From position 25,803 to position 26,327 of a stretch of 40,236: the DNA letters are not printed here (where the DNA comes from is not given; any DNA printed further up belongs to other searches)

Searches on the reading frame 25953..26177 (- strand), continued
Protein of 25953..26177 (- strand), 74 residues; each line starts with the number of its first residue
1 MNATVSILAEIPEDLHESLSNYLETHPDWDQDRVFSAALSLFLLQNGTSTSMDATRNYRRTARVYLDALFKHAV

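Call 58: find_encoding_contigs(protein=P0208, flank=4000, max_places=2)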
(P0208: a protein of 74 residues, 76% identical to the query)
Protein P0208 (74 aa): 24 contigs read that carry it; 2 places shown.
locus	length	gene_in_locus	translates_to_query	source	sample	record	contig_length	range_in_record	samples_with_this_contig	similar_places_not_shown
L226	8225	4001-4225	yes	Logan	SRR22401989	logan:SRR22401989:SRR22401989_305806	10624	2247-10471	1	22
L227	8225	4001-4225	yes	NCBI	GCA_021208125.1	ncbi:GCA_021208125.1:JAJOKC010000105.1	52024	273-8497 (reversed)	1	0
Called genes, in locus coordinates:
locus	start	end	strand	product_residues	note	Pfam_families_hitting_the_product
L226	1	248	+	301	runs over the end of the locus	PF07804:HipA_C (weak)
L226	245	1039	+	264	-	PF08797:HIRAN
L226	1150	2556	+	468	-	PF01979:Amidohydro_1, PF07969:Amidohydro_3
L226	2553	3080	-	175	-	PF13240:Zn_Ribbon_1, PF13248:Zn_ribbon_3 (weak)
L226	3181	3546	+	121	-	PF08853:DUF1823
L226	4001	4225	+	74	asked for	PF10929:DUF2811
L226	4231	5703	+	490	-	PF00890:FAD_binding_2 (faint), PF01266:DAO, PF01593:Amino_oxidase, PF13450:NAD_binding_8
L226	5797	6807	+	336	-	PF00106:adh_short, PF08659:KR, PF13561:adh_short_C2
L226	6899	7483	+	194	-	PF13548:DUF4126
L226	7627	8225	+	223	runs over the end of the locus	PF11780:DUF3318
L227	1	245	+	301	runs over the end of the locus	PF07804:HipA_C (weak)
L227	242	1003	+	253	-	PF08797:HIRAN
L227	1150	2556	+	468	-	PF01979:Amidohydro_1, PF07969:Amidohydro_3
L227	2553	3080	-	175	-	PF13240:Zn_Ribbon_1, PF13248:Zn_ribbon_3 (weak)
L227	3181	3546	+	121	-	PF08853:DUF1823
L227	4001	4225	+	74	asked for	PF10929:DUF2811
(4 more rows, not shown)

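Call 61: fold_search(model_id=the predicted structure, library=pdb)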
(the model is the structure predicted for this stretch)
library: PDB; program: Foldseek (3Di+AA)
matches with E <= 10: 88; with E <= 0.001: 0
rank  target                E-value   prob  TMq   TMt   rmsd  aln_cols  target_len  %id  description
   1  7kma_A                8.2e-01  0.80  0.49  0.16   3.0        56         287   18  Crystal structure of eif2Balpha with a ligand. (released 2021-07-21)
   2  9fhl_S                9.3e-01  0.60  0.42  0.46   7.0        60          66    8  High-resolution cryo-EM structure of Saccharolobus solfataricus 30S ribosomal subunit bound to mRNA and initiator tRNA (released 2025-01-15)
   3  7kma_F                1.1e+00  0.72  0.50  0.17   3.0        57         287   18  Crystal structure of eif2Balpha with a ligand. (released 2021-07-21)
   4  7kma_G                1.3e+00  0.54  0.46  0.15   3.6        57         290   18  Crystal structure of eif2Balpha with a ligand. (released 2021-07-21)
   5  3ecs_C                1.9e+00  0.54  0.49  0.16   3.0        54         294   17  Crystal structure of human eIF2B alpha (released 2009-09-01)
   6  8fje_A                1.9e+00  0.18  0.36  0.23   8.7        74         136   19  The five-repeat design E8 (released 2023-09-27)
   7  7vlk_A                2.2e+00  0.57  0.52  0.16   2.8        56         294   18  eIF2B-SFSV NSs C2-imposed (released 2021-12-01)
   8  6o9z_G                2.2e+00  0.54  0.51  0.16   2.9        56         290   18  Electron cryo-microscopy of the eukaryotic translation initiation factor 2B bound to eukaryotic translation initiation (released 2019-05-15)
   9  7kma_C                2.2e+00  0.47  0.48  0.15   3.0        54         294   18  Crystal structure of eif2Balpha with a ligand. (released 2021-07-21)
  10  9zuz_A                2.6e+00  0.51  0.53  0.17   2.8        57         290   18  Translation Initiation Factor eIF-2B complex with the Isohexide Diamine GSK735 (released 2026-03-04)
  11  7f66_A                2.6e+00  0.51  0.53  0.17   2.8        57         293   18  eIF2B-SFSV NSs-1-eIF2 (released 2021-12-01)
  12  7l7g_G                2.6e+00  0.44  0.50  0.17   2.8        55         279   18  Electron cryo-microscopy of the eukaryotic translation initiation factor 2B from Homo sapiens (updated model of PDB ID (released 2021-03-24)
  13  7kma_D                2.6e+00  0.41  0.48  0.16   3.0        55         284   18  Crystal structure of eif2Balpha with a ligand. (released 2021-07-21)
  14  9o17_AT               3.8e+00  0.18  0.38  0.46   7.1        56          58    9  Cryo-EM structure of Methanosarcina acetivorans 70S ribosome (released 2025-09-24)
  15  3adb_A                3.8e+00  0.10  0.33  0.13   9.5        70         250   18  Crystal structure of O-phosphoseryl-tRNA kinase complexed with selenocysteine tRNA and AMPPNP (crystal type 1) (released 2010-07-28)
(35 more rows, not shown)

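Call 62: search_protein_families(library=pfam, proteins=[window:25953-26177:-], max_evalue=10)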
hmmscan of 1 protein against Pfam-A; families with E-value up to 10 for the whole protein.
window:25953-26177:- (74 aa): 5 families
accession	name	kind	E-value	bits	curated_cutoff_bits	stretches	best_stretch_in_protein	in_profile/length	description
PF10929.13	DUF2811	-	2.6e-28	98.5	26.6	1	6-70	1-57/57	Protein of unknown function (DUF2811)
PF16525.10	MHB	-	0.09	13.4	27.4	1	6-31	6-31/77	Haemophore, haem-binding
PF07533.21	BRK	-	0.13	12.4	23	1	18-30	28-40/44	BRK domain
PF21402.2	NLRX1_C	-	0.14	12.4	27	1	26-64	16-51/62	NLR family member X1, C-terminal domain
PF16627.10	BRX_assoc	-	0.17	12.5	27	1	38-69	32-61/70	Unstructured region between BRX_N and BRX domain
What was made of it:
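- There is no Pfam clan hit (call 62).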

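Call 63: search_protein_families(library=ncbifam, proteins=[window:25953-26177:-], max_evalue=10)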
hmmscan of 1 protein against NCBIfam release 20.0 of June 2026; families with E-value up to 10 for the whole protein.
window:25953-26177:- (74 aa): 0 families

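Call 74: search_dna_similar(query=window:25953-26177:-, collection=plasmids, mode=protein, max_evalue=0.001, max_rows=20)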
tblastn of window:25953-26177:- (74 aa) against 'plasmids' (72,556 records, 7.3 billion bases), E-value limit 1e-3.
Records with a match: 21; places in all: 23; records where one place covers at least 80% of the query: 21.
Best place of each record, by identity: 60-80% 9; <60% 12.
By first word of the organism name: Acaryochloris 9; Nostoc 9; Leptolyngbya 2; Aulosira 1.
By predicted mobility (MOB-suite, as given by PLSDB): non-mobilizable 10; conjugative 9; mobilizable 2.
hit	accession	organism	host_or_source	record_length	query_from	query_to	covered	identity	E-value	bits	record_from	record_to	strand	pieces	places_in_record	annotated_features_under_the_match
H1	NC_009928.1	Acaryochloris marina MBIC11017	-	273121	1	71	96%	70.4%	1e-24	101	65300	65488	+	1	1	DUF2811 domain-containing protein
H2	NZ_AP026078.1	Acaryochloris marina MBIC10699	cell culture,Ascidian, Diplosoma similis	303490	1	71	96%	70.4%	1e-24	101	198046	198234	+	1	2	DUF2811 domain-containing protein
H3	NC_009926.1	Acaryochloris marina MBIC11017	-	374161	1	71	96%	70.4%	2e-24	100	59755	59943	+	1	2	DUF2811 domain-containing protein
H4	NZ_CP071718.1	Acaryochloris sp. 'Moss Beach'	culture,intertidal zone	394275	1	71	96%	67.6%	1e-23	99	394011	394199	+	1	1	DUF2811 domain-containing protein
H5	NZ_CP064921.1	Acaryochloris marina S15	cell culture,surface of Pikea pinnata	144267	1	71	96%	66.2%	2e-23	98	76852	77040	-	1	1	DUF2811 domain-containing protein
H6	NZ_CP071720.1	Acaryochloris sp. 'Moss Beach'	culture,intertidal zone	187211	1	71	96%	66.2%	2e-23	98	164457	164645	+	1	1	DUF2811 domain-containing protein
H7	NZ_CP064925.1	Acaryochloris marina S15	cell culture,surface of Pikea pinnata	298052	1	71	96%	66.2%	2e-23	98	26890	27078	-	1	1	DUF2811 domain-containing protein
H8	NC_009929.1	Acaryochloris marina MBIC11017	-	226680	1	71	96%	63.4%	3e-22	95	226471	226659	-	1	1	DUF2811 domain-containing protein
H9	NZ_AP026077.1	Acaryochloris marina MBIC10699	cell culture,Ascidian, Diplosoma similis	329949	1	71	96%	63.4%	3e-22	95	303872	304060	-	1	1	DUF2811 domain-containing protein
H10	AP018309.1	Aulosira laxa NIES-50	-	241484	1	71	96%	57.7%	3e-18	84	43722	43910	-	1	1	hypothetical protein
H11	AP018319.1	Nostoc sp. HK-01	-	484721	1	71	96%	56.3%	2e-18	84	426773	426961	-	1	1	hypothetical protein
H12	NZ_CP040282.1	Nostoc sp. C057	Phaeoceros,pure culture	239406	1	73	99%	50.7%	2e-16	78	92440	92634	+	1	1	DUF2811 domain-containing protein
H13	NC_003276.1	Nostoc sp. PCC 7120 = FACHB-418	-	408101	1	70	95%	50.0%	4e-16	77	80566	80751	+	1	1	DUF2811 domain-containing protein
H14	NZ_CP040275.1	Nostoc sp. C052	Blasia pusilla,pure culture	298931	1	73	99%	47.9%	3e-15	75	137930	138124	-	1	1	DUF2811 domain-containing protein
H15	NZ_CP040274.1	Nostoc sp. C052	Blasia pusilla,pure culture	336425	1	73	99%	47.9%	3e-15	75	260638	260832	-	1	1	DUF2811 domain-containing protein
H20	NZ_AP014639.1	Leptolyngbya boryana IAM M-101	-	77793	3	71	93%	43.5%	2e-7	52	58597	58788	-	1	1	DUF2811 domain-containing protein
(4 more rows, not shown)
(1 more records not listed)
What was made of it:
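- On DnaA-dependent chromosomal origin (oriC): The module is multi-copy on plasmids (call 74).
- It is present in several copies per genome and on plasmids (call 74), which would scale titration with replicon number.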

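Call 76: get_annotated_region(hit=H11, flank=6000)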
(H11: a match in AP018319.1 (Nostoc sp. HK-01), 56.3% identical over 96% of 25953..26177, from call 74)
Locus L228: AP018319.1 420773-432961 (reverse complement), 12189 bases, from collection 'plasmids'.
description: Nostoc sp. HK-01 plasmid plasmid1 DNA, complete genome
organism: Nostoc sp. HK-01 (NCBI taxid 196308)
taxonomy: Bacteria; Cyanobacteriota; Cyanophyceae; Nostocales; Nostocaceae; Nostoc; Nostoc sp. HK-01
host: -; source: -; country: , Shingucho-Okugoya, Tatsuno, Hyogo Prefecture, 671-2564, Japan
typing (MOB-suite, as given by PLSDB): mobilizable; relaxase MOBV
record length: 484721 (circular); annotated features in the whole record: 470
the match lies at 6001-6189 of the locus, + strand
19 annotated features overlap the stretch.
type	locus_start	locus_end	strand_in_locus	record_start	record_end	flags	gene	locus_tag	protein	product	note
CDS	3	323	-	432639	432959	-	-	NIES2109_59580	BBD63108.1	hypothetical protein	-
CDS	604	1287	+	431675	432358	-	-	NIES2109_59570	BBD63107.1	hypothetical protein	-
CDS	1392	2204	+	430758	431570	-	-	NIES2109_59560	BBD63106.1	DNA-damage-inducible protein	-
CDS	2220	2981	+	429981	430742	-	-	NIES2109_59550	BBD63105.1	hypothetical protein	-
CDS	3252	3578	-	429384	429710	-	-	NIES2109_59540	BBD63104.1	hypothetical protein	-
CDS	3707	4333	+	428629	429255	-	-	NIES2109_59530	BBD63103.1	DNA-3-methyladenine glycosylase II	-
CDS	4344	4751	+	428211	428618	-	-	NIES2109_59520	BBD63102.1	hypothetical protein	-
CDS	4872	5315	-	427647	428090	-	-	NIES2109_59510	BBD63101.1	hypothetical protein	-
CDS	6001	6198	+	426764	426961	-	-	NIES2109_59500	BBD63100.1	hypothetical protein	-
CDS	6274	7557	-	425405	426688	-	-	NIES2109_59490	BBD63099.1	hypothetical protein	-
CDS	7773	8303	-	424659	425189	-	-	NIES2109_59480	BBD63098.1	hypothetical protein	-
CDS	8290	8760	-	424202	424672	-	-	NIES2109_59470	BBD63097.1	hypothetical protein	-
CDS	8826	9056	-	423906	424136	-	-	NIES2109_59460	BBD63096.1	hypothetical protein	-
CDS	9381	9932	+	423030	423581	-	-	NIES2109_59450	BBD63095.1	hypothetical protein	-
CDS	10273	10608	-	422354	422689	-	-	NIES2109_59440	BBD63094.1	XisI protein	-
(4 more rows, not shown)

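Call 77: get_annotated_region(hit=H13, flank=6000)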
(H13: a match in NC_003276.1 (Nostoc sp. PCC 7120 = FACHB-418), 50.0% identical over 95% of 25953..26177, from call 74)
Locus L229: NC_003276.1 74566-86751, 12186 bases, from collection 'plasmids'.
description: Nostoc sp. PCC 7120 = FACHB-418 plasmid pCC7120alpha, complete sequence
organism: Nostoc sp. PCC 7120 = FACHB-418 (NCBI taxid 103690)
taxonomy: Bacteria; Cyanobacteriota; Cyanophyceae; Nostocales; Nostocaceae; Nostoc; Nostoc sp. PCC 7120 = FACHB-418
host: -; source: -; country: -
typing (MOB-suite, as given by PLSDB): conjugative; relaxase MOBV; mating-pair formation MPF_T
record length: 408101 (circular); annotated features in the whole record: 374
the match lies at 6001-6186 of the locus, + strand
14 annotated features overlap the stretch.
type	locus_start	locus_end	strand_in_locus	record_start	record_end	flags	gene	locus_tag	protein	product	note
CDS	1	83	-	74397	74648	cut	-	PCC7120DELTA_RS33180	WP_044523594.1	hypothetical protein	-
CDS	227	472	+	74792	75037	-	-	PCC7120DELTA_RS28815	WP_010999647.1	hypothetical protein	-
CDS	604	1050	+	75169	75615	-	-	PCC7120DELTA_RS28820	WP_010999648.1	hypothetical protein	-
CDS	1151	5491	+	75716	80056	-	-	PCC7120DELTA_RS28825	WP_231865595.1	strawberry notch-like NTP hydrolase domain-containing protein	-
CDS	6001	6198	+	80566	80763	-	-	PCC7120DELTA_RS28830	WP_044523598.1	DUF2811 domain-containing protein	-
CDS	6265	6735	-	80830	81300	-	-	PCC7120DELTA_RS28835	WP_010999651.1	hypothetical protein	-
CDS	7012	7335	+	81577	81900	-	-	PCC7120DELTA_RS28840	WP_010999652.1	hypothetical protein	-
CDS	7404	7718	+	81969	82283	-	cutA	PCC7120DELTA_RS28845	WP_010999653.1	divalent cation tolerance protein CutA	GO:0010038 - response to metal ion [Evidence IEA]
CDS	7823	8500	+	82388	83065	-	-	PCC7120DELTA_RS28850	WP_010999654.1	type I restriction endonuclease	GO:0006304 - DNA modification [Evidence IEA]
CDS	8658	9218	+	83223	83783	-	-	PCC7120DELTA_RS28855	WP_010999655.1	GNAT family protein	-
CDS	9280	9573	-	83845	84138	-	-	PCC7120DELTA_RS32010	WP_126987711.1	hypothetical protein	-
CDS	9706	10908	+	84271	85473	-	-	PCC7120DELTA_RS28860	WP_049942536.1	AIPR family protein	-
CDS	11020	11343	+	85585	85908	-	-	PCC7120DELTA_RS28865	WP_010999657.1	hypothetical protein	-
CDS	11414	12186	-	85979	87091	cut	-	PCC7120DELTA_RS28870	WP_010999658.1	hypothetical protein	-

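Call 78: get_annotated_region(hit=H1, flank=6000)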
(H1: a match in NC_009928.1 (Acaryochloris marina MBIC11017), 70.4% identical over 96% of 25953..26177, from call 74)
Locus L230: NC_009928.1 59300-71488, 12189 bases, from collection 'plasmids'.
description: Acaryochloris marina MBIC11017 plasmid pREB3, complete sequence
organism: Acaryochloris marina MBIC11017 (NCBI taxid 329726)
taxonomy: Bacteria; Cyanobacteriota; Cyanophyceae; Acaryochloridales; Acaryochloridaceae; Acaryochloris; Acaryochloris marina; Acaryochloris marina MBIC11017
host: -; source: -; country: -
typing (MOB-suite, as given by PLSDB): conjugative; relaxase MOBF; mating-pair formation MPF_T
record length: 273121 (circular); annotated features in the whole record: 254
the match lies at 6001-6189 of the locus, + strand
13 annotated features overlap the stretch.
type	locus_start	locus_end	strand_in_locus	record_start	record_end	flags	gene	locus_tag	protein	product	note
CDS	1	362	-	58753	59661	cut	-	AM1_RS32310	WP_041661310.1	LysR family transcriptional regulator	-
CDS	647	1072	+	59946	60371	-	-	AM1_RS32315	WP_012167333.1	nuclear transport factor 2 family protein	-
CDS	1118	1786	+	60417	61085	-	-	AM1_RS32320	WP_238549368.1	NADPH-dependent F420 reductase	-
CDS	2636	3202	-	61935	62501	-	-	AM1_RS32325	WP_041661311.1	TetR/AcrR family transcriptional regulator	GO:0006355 - regulation of DNA-templated transcription [Evidence IEA]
CDS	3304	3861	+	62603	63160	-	-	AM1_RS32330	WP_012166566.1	carboxymuconolactone decarboxylase family protein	-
CDS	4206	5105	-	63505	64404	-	-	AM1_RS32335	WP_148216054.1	WecB/TagA/CpsF family glycosyltransferase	-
CDS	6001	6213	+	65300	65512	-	-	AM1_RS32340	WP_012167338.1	DUF2811 domain-containing protein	-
CDS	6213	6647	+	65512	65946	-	-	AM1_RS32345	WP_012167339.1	double-stranded RNA binding motif domain-containing protein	-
CDS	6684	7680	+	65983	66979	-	-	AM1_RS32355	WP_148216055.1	IS1 family transposase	-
CDS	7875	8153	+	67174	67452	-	-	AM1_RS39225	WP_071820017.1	cell division protein SepF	-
CDS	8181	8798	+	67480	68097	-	-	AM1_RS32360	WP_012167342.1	hypothetical protein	-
CDS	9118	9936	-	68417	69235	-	istB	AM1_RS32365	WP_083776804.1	IS21-like element ISAcma26 family helper ATPase IstB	-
CDS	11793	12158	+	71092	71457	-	-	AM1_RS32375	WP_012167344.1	hypothetical protein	-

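Call 80: get_annotated_region(hit=H4, flank=3000)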
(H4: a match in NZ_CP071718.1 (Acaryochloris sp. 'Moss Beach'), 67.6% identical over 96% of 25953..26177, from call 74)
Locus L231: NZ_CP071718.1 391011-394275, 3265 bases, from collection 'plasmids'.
description: Acaryochloris sp. 'Moss Beach' plasmid pMB01, complete sequence
organism: Acaryochloris sp. 'Moss Beach' (NCBI taxid 2740837)
taxonomy: Bacteria; Cyanobacteriota; Cyanophyceae; Acaryochloridales; Acaryochloridaceae; Acaryochloris; Acaryochloris sp. 'Moss Beach'
host: -; source: culture,intertidal zone; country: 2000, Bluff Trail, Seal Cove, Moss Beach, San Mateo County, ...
typing (MOB-suite, as given by PLSDB): non-mobilizable
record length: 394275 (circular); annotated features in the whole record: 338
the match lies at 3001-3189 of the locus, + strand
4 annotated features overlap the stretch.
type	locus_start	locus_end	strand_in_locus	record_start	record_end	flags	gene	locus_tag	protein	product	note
CDS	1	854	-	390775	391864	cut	-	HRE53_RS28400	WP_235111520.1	ISAs1 family transposase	-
CDS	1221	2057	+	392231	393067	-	-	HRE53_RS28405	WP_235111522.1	hypothetical protein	-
CDS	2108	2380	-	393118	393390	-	-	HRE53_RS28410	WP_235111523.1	RNA-binding protein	-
CDS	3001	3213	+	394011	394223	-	-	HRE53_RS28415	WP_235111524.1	DUF2811 domain-containing protein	-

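Call 81: get_annotated_region(hit=H20, flank=3000)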
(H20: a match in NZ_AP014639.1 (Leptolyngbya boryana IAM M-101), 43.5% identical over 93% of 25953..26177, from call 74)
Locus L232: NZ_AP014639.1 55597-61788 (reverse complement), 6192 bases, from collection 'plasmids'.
description: Leptolyngbya boryana IAM M-101 plasmid pLBA
organism: Leptolyngbya boryana IAM M-101 (NCBI taxid 411966)
taxonomy: Bacteria; Cyanobacteriota; Cyanophyceae; Leptolyngbyales; Leptolyngbyaceae; Leptolyngbya; Leptolyngbya boryana; Leptolyngbya boryana IAM M-101
host: -; source: -; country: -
typing (MOB-suite, as given by PLSDB): non-mobilizable
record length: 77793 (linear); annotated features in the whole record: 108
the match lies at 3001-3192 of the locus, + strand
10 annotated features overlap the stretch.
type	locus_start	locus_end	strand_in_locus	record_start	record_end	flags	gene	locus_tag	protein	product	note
CDS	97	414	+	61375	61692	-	-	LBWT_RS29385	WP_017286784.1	hypothetical protein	-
CDS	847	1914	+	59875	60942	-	-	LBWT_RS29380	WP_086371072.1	hypothetical protein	-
CDS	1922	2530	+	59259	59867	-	-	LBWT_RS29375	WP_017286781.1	hypothetical protein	-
CDS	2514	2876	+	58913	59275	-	-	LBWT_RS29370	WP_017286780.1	hypothetical protein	-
CDS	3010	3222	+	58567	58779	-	-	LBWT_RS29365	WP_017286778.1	DUF2811 domain-containing protein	-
CDS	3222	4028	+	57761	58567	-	-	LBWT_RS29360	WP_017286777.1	J domain-containing protein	GO:0006457 - protein folding [Evidence IEA]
CDS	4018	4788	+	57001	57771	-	-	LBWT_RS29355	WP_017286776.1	DNA cytosine methyltransferase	-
CDS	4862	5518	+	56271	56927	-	-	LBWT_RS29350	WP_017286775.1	hypothetical protein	-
CDS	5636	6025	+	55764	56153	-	-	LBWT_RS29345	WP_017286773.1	hypothetical protein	-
CDS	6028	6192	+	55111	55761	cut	-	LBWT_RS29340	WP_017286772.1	hypothetical protein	-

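Call 82: get_annotated_region(hit=H5, flank=3000)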
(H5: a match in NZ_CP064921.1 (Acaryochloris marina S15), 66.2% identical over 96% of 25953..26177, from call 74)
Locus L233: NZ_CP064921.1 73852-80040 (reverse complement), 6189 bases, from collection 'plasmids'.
description: Acaryochloris marina S15 plasmid unnamed43, complete sequence
organism: Acaryochloris marina S15 (NCBI taxid 2762553)
taxonomy: Bacteria; Cyanobacteriota; Cyanophyceae; Acaryochloridales; Acaryochloridaceae; Acaryochloris; Acaryochloris marina; Acaryochloris marina S15
host: -; source: cell culture,surface of Pikea pinnata; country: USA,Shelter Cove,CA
typing (MOB-suite, as given by PLSDB): non-mobilizable
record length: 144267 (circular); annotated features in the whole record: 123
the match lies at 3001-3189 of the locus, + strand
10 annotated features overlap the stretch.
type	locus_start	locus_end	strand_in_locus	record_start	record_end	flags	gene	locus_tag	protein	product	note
CDS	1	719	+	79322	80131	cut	-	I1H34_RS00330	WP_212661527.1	nitrilase-related carbon-nitrogen hydrolase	GO:0006807 - nitrogen compound metabolic process [Evidence IEA]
CDS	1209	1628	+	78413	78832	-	-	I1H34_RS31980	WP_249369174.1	hypothetical protein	-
CDS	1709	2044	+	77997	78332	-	-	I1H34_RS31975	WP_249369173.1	hypothetical protein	-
CDS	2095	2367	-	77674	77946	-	-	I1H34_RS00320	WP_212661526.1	RNA-binding protein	-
CDS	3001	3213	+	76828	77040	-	-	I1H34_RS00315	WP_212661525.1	DUF2811 domain-containing protein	-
CDS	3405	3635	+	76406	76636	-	-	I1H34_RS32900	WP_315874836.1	hypothetical protein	-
CDS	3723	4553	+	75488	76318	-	-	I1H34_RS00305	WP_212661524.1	prohibitin family protein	-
CDS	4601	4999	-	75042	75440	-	-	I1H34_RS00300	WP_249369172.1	CpXC domain-containing protein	-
CDS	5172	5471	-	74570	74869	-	-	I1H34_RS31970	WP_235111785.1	hypothetical protein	-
CDS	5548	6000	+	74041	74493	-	-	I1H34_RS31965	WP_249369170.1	hypothetical protein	-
